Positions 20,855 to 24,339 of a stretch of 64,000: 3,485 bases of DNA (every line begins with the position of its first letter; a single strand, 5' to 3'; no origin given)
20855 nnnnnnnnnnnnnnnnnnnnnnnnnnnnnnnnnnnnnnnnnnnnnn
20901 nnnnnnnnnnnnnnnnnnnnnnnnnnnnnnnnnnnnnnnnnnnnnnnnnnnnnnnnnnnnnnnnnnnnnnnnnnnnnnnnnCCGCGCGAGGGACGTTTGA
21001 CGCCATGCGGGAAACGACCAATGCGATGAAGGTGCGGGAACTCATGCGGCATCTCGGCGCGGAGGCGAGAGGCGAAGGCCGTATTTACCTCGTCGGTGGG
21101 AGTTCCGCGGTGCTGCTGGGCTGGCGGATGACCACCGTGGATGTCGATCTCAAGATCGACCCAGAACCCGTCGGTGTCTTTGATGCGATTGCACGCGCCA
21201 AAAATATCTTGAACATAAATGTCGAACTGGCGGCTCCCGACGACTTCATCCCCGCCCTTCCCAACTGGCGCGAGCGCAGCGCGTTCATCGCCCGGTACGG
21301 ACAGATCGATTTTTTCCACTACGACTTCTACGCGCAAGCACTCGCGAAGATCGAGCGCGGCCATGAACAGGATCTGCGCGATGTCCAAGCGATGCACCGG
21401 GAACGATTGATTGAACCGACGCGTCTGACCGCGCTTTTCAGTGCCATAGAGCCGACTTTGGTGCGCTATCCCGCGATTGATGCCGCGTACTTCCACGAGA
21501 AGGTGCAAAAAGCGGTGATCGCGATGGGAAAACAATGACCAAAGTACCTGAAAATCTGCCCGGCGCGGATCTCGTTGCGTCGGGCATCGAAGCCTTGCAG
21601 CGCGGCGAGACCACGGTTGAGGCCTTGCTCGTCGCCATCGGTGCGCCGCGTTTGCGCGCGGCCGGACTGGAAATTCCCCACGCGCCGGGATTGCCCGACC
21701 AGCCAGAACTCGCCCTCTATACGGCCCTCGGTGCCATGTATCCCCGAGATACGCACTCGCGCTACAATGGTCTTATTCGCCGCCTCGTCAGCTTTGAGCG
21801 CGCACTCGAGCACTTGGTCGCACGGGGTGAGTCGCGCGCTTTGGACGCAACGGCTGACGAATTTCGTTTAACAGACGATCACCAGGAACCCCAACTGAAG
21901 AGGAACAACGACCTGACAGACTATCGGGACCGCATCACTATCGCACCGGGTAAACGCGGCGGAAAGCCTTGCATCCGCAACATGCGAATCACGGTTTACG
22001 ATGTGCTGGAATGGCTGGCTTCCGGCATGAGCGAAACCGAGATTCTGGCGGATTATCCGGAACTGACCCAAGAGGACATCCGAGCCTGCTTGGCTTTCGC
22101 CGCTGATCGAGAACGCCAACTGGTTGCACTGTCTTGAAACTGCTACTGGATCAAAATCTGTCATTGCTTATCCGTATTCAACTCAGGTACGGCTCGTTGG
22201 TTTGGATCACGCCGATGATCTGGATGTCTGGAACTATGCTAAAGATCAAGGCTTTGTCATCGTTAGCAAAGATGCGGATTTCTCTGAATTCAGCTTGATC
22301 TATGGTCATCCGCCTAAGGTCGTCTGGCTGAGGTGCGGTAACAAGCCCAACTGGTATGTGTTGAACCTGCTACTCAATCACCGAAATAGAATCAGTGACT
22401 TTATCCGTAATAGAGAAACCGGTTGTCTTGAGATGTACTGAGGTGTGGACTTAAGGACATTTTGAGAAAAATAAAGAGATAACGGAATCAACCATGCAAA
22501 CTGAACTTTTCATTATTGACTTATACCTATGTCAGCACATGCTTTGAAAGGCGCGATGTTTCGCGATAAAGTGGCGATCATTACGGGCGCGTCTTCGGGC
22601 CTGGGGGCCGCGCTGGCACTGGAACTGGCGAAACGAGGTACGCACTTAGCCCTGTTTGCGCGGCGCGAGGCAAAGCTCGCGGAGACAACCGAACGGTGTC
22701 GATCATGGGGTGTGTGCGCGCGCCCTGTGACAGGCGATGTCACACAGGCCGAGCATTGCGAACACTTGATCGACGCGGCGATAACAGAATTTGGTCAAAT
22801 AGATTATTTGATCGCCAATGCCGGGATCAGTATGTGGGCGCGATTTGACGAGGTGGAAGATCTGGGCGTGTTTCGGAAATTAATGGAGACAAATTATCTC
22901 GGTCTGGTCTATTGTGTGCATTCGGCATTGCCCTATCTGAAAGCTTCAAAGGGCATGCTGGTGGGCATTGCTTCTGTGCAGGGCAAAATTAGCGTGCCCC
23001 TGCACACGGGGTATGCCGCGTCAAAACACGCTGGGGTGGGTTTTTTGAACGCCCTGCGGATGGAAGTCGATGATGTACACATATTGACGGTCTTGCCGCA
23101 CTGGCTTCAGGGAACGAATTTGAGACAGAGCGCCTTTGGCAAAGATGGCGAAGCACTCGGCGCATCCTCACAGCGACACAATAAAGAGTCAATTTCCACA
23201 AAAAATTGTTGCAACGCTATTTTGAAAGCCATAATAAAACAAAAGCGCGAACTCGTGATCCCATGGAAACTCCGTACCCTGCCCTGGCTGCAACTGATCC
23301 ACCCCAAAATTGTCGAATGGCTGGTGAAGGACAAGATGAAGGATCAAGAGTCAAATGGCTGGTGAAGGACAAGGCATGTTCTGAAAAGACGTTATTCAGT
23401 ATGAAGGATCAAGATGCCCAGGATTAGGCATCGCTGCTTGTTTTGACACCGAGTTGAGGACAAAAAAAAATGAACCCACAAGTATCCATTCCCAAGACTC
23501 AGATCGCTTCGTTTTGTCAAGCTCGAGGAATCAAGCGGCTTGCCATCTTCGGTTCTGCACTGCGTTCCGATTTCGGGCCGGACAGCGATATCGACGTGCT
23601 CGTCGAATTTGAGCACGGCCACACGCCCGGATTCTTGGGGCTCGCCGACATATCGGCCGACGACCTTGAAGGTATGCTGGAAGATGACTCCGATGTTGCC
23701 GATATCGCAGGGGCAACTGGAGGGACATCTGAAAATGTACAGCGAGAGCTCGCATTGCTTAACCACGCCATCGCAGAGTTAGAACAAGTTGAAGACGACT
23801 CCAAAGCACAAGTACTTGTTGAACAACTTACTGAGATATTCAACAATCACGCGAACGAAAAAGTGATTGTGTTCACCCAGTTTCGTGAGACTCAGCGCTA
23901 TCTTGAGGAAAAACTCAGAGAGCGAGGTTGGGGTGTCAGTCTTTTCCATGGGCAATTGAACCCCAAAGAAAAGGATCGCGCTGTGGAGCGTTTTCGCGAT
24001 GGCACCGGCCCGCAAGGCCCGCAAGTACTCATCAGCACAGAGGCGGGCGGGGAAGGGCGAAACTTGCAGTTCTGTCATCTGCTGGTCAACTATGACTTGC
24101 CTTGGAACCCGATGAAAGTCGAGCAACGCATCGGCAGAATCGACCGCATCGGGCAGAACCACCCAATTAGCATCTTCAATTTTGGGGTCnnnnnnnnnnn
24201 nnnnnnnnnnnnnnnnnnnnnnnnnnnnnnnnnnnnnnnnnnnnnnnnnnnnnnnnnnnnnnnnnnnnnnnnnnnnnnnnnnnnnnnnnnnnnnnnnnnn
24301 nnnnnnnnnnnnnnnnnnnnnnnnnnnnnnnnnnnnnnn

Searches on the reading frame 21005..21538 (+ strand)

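Call 3: search_protein_families(library=pfam, proteins=[window:21005-21538:+], max_evalue=0.01)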
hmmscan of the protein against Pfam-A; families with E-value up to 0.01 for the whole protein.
window:21005-21538:+ (177 aa): 1 family
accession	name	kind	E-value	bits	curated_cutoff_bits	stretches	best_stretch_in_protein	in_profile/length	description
PF19502.5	DUF6036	-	1.5e-08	35.1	23.6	1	26-144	21-132/164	Nucleotidyltransferase of unknown function (DUF6036)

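Call 4: search_protein_families(library=padloc, proteins=[window:21005-21538:+], max_evalue=0.01)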
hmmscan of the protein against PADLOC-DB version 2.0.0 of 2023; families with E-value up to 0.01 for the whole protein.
window:21005-21538:+ (177 aa): 0 families

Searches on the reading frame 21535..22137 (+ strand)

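Call 3: search_protein_families(library=pfam, proteins=[window:21535-22137:+], max_evalue=0.01)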
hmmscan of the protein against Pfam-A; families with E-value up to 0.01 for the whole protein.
window:21535-22137:+ (200 aa): 1 family
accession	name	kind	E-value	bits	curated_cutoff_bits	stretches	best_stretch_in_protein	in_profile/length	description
PF04255.20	DUF433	-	1e-26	92.9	23.6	1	134-189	1-56/56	Protein of unknown function (DUF433)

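Call 4: search_protein_families(library=padloc, proteins=[window:21535-22137:+], max_evalue=0.01)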
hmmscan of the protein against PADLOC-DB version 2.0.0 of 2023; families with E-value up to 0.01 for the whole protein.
window:21535-22137:+ (200 aa): 0 families

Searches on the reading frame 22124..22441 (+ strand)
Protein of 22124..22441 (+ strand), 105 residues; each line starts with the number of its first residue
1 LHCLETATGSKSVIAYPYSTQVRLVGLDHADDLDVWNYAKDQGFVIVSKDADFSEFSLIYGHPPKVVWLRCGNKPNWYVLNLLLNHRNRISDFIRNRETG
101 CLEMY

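Call 3: search_protein_families(library=pfam, proteins=[window:22124-22441:+], max_evalue=0.01)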
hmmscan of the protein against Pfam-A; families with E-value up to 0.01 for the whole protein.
window:22124-22441:+ (105 aa): 2 families
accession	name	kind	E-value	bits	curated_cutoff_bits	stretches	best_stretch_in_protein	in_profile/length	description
PF18480.7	DUF5615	-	1.8e-23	82.9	23.8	1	16-103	21-108/110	Domain of unknown function (DUF5615)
PF13734.11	Inhibitor_I69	-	0.00099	20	25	1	31-54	44-67/98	Spi protease inhibitor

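Call 4: search_protein_families(library=padloc, proteins=[window:22124-22441:+], max_evalue=0.01)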
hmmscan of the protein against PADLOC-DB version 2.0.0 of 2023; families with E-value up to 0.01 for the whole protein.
window:22124-22441:+ (105 aa): 0 families

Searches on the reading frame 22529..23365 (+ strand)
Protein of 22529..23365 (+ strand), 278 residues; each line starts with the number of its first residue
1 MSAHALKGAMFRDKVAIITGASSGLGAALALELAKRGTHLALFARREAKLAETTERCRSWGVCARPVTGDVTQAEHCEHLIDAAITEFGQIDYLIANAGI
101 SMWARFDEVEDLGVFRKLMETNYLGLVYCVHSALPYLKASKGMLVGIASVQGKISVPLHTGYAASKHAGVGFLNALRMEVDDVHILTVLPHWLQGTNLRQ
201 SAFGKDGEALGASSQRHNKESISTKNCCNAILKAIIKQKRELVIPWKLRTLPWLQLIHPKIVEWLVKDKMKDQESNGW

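Call 3: search_protein_families(library=pfam, proteins=[window:22529-23365:+], max_evalue=0.01)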
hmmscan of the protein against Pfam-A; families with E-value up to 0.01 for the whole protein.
window:22529-23365:+ (278 aa): 5 families
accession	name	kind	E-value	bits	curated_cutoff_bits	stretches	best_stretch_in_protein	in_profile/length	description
PF00106.31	adh_short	-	5.5e-43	147.2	26.6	1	14-201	1-189/195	short chain dehydrogenase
PF13561.12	adh_short_C2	-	1.4e-26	93.9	27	1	20-194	1-177/236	Enoyl-(Acyl carrier protein) reductase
PF08659.16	KR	-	1.5e-10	41.7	22.6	1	17-167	4-154/180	KR domain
PF01370.27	Epimerase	-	0.00024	21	20.9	1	17-188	2-167/240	NAD dependent epimerase/dehydratase family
PF13460.12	NAD_binding_10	-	0.0077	16.5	27.2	0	20-82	1-59/184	NAD(P)H-binding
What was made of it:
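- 22529..23365 (+): Resident SDR gene. It is the upstream syntenic anchor, and its 3' end is the left edge of the rearranged segment. adh_short (call 3).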

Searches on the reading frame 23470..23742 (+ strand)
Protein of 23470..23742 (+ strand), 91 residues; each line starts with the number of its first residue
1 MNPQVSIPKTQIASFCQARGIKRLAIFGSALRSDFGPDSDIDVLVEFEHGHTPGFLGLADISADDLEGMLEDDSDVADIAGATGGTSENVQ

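Call 16: find_homologous_proteins(query=window:23470-23742:+, max_evalue=0.001)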
Query seq(91 aa) (91 aa): 605 proteins with E <= 0.001 among 610 candidates; the best 120 are listed.
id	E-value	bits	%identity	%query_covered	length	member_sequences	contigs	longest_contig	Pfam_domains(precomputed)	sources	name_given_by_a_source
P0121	1.4e-25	107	65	88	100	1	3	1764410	PF18765.8,PF01909.30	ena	-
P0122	1.5e-25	107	65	88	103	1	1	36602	PF18765.8,PF01909.30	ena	-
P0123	2.7e-25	106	77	70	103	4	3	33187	PF18765.8,PF01909.30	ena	-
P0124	3.1e-25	106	63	88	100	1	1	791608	PF18765.8,PF01909.30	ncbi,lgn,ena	-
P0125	3.7e-25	106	71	84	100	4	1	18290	PF18765.8,PF01909.30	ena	-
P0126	4.4e-25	105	78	70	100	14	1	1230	PF18765.8,PF01909.30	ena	-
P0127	5.9e-25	105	77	70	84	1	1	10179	PF18765.8,PF01909.30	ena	-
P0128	6.0e-25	105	78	70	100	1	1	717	PF18765.8,PF01909.30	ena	-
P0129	8.0e-25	104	70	84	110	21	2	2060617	PF18765.8,PF01909.30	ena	-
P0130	1.7e-24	103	77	70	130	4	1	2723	PF18765.8,PF01909.30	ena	-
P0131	1.8e-24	103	73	70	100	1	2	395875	PF18765.8,PF01909.30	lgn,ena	-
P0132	1.9e-24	103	77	70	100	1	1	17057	PF18765.8,PF01909.30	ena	-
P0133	2.6e-24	103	75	70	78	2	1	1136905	PF18765.8,PF01909.30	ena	-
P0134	3.6e-24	102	73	70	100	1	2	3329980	PF18765.8,PF01909.30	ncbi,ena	-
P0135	5.1e-24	102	80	65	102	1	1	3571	PF18765.8,PF01909.30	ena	-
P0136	5.1e-24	102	77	70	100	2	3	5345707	PF18765.8,PF01909.30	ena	-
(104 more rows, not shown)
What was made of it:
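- The MNT's normal partner: stand-alone homologues of the head are about 100 aa (call 16).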

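Call 33: find_encoding_contigs(protein=P0124, flank=3000, max_places=2)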
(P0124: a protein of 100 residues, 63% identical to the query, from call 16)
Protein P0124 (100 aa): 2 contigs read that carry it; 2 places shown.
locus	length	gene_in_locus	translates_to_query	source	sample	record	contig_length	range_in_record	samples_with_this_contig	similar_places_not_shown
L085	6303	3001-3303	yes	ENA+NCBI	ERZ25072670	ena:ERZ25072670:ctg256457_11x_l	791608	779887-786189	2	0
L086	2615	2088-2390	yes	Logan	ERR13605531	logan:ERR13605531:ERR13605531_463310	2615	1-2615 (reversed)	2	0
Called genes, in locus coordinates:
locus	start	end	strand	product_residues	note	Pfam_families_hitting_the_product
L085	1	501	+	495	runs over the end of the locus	PF07969:Amidohydro_3 (weak), PF01979:Amidohydro_1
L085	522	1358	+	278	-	PF08450:SGL (faint), PF17170:DUF5128 (faint), PF01436:NHL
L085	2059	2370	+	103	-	PF01909:NTP_transf_2, PF18765:Polbeta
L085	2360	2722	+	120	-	PF01934:HepT-like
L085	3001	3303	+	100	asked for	PF01909:NTP_transf_2, PF18765:Polbeta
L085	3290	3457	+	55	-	-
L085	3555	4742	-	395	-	-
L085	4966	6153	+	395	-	PF13011:LZ_Tnp_IS481 (weak), PF13384:HTH_23 (weak), PF13518:HTH_28, PF13565:HTH_32, PF00665:rve, PF13683:rve_3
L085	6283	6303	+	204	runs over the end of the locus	-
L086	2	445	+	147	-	?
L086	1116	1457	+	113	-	PF01909:NTP_transf_2, PF18765:Polbeta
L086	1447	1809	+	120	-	PF01934:HepT-like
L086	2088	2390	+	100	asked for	PF01909:NTP_transf_2, PF18765:Polbeta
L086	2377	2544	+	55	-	-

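Call 34: find_encoding_contigs(protein=P0136, flank=3000, max_places=3)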
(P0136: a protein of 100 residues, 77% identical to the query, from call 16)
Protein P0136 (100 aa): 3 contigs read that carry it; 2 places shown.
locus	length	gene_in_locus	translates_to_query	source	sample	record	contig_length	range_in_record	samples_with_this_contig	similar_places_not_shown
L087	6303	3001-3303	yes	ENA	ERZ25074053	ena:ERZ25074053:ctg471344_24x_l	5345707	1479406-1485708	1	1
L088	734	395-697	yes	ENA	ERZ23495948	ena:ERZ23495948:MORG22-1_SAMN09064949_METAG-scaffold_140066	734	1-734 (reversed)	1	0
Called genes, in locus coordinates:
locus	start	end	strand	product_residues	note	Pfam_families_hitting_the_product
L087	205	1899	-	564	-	PF01935:DUF87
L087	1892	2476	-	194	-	-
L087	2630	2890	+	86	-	PF04014:MazE_antitoxin (weak), PF15937:PrlF_antitoxin (weak)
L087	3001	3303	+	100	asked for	PF01909:NTP_transf_2, PF18765:Polbeta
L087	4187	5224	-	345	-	PF13701:DDE_Tnp_1_4, PF01609:DDE_Tnp_1 (weak)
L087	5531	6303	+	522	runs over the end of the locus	-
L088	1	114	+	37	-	?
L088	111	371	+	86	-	PF04014:MazE_antitoxin (weak), PF15937:PrlF_antitoxin (weak)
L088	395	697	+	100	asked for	PF01909:NTP_transf_2, PF18765:Polbeta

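Call 42: search_protein_families(library=pfam, proteins=[L087:3290-3493:+, L087:3509-3634:+], max_evalue=0.01)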
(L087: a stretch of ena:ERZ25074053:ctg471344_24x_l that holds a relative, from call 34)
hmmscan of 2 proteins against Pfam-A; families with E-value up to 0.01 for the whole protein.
L087:3290-3493:+ (67 aa): 1 family
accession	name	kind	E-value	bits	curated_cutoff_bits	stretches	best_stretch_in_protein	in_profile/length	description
PF01934.22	HepT-like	-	0.0035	17.5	23.5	1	14-58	3-47/120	Ribonuclease HepT-like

L087:3509-3634:+ (41 aa): 1 family
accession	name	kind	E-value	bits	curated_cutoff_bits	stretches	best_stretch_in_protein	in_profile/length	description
PF01934.22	HepT-like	-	2.9e-09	37.1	23.5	1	1-33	86-118/120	Ribonuclease HepT-like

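Call 59: search_solved_structures(query=P0123, max_evalue=0.001, show_alignments=1)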
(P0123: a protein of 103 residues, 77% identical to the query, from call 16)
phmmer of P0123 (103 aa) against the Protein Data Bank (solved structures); distinct sequences matched with E-value up to 0.001: 1.
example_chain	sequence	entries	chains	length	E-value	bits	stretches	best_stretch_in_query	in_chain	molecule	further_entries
1wot_A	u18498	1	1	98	7.6e-14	55.2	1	14-96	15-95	PUTATIVE MINIMAL NUCLEOTIDYLTRANSFERASE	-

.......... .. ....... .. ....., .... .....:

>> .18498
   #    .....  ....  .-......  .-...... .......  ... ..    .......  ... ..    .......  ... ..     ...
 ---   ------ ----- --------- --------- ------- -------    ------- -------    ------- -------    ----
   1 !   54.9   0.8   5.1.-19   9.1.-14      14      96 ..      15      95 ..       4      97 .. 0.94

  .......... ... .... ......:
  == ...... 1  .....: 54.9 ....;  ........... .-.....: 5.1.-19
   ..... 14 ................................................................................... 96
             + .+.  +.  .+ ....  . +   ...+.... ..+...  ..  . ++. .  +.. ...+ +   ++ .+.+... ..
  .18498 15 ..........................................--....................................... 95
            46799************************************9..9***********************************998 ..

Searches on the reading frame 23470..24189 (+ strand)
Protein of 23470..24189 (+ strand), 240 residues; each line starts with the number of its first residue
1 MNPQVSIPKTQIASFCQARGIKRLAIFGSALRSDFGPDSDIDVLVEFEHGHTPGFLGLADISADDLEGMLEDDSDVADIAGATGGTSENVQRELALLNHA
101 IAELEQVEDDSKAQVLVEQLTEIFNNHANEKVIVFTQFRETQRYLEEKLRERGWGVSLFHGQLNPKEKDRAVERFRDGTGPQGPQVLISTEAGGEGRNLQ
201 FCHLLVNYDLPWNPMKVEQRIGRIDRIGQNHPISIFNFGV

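Call 57: search_protein_representatives(protein=window:23470-24189:+)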
Query: 240 residues. Proteins with E-value up to 0.001 (for the whole library): 39070; up to 1e-10: 8872; up to 1e-30: 213. The best 150 are listed.
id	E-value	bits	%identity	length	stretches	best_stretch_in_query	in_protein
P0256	4.3e-70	252.2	66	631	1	62-239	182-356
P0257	5.4e-65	235.5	65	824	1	61-240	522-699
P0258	1.7e-60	220.8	60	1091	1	66-239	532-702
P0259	5.0e-55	202.9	59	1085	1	62-238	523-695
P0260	2.1e-54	200.9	56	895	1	61-240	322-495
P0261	2.3e-53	197.5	58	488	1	65-239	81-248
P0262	2.6e-52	194.0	54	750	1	62-238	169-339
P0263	2.7e-52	193.9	53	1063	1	64-239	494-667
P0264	2.1e-51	191.0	68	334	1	92-230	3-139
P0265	4.3e-51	190.0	56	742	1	65-240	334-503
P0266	1.4e-49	185.1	54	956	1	64-238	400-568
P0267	2.1e-49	184.5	56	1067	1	62-240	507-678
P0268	4.8e-49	183.3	54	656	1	61-240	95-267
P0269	1.1e-48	182.1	54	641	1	64-240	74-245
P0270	7.2e-48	179.5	55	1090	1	62-240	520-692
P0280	8.6e-44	166.1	38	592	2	67-239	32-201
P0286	1.1e-41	159.2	49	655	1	65-239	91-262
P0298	4.1e-40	154.1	45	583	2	91-239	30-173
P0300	1.9e-39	151.9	49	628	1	66-238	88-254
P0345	3.6e-36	141.2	53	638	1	90-238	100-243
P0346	4.0e-36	141.0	49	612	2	110-239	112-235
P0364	1.0e-34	136.4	51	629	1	89-238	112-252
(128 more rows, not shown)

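Call 58: search_protein_families(library=pfam, proteins=[P0280, P0298, P0346, P0256, P0268, P0269, P0286, P0300, P0364, P0345], max_evalue=0.001)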
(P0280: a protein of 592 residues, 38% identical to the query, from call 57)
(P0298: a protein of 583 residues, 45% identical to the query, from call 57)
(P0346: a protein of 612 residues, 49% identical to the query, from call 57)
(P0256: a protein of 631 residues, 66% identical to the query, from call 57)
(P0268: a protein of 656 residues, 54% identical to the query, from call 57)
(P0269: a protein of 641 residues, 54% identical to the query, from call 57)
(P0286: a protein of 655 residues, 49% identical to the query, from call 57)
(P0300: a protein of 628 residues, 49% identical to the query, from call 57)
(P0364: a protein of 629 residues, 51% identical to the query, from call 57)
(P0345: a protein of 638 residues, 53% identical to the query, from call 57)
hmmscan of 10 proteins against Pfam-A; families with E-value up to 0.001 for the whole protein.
P0280 (592 aa): 2 families
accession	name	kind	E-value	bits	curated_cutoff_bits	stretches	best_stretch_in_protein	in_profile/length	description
PF00271.37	Helicase_C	-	5.6e-22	78.5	23.5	1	88-190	10-110/110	Helicase conserved C-terminal domain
PF12137.13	RapA_C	-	4.8e-16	59.2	26.8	1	195-416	2-221/360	RNA polymerase recycling family C-terminal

P0298 (583 aa): 2 families
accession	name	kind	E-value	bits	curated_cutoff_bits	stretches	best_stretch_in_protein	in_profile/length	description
PF00271.37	Helicase_C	-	8.3e-24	84.4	23.5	1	53-162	4-110/110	Helicase conserved C-terminal domain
PF12137.13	RapA_C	-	3.8e-08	33.2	26.8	1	166-367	1-198/360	RNA polymerase recycling family C-terminal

P0346 (612 aa): 1 family
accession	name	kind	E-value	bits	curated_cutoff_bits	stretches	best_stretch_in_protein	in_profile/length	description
PF00271.37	Helicase_C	-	1.4e-20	74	23.5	1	120-224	4-110/110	Helicase conserved C-terminal domain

P0256 (631 aa): 1 family
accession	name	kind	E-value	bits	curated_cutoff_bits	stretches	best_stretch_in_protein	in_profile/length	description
PF00271.37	Helicase_C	-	9e-24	84.3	23.5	1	237-345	3-110/110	Helicase conserved C-terminal domain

P0268 (656 aa): 1 family
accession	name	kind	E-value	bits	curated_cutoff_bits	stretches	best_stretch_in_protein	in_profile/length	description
PF00271.37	Helicase_C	-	9.5e-24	84.2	23.5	1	149-255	4-110/110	Helicase conserved C-terminal domain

P0269 (641 aa): 2 families
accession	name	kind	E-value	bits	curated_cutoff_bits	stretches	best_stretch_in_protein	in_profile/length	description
PF00271.37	Helicase_C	-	1.6e-22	80.3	23.5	1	129-233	10-110/110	Helicase conserved C-terminal domain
PF12137.13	RapA_C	-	4.9e-05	23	26.8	1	247-441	11-199/360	RNA polymerase recycling family C-terminal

P0286 (655 aa): 1 family
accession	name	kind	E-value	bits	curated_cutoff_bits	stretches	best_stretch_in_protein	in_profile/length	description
PF00271.37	Helicase_C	-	1.9e-20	73.6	23.5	1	143-251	5-110/110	Helicase conserved C-terminal domain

P0300 (628 aa): 3 families
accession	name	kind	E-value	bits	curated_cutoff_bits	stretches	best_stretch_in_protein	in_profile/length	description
PF00271.37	Helicase_C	-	3e-22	79.4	23.5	1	142-244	8-110/110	Helicase conserved C-terminal domain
PF12137.13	RapA_C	-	6.8e-06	25.8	26.8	1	250-458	3-216/360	RNA polymerase recycling family C-terminal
PF21090.3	P-loop_SecA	-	0.00094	19.3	27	0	132-217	18-99/205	SecA P-loop domain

P0364 (629 aa): 2 families
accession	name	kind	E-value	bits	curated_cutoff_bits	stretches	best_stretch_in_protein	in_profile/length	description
PF00271.37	Helicase_C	-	1e-19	71.2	23.5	1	144-242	11-110/110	Helicase conserved C-terminal domain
PF12137.13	RapA_C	-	4.1e-06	26.5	26.8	1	253-556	8-317/360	RNA polymerase recycling family C-terminal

P0345 (638 aa): 1 family
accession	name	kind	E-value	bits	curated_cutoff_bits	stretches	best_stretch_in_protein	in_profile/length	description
PF00271.37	Helicase_C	-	1.6e-23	83.5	23.5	1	129-233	5-110/110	Helicase conserved C-terminal domain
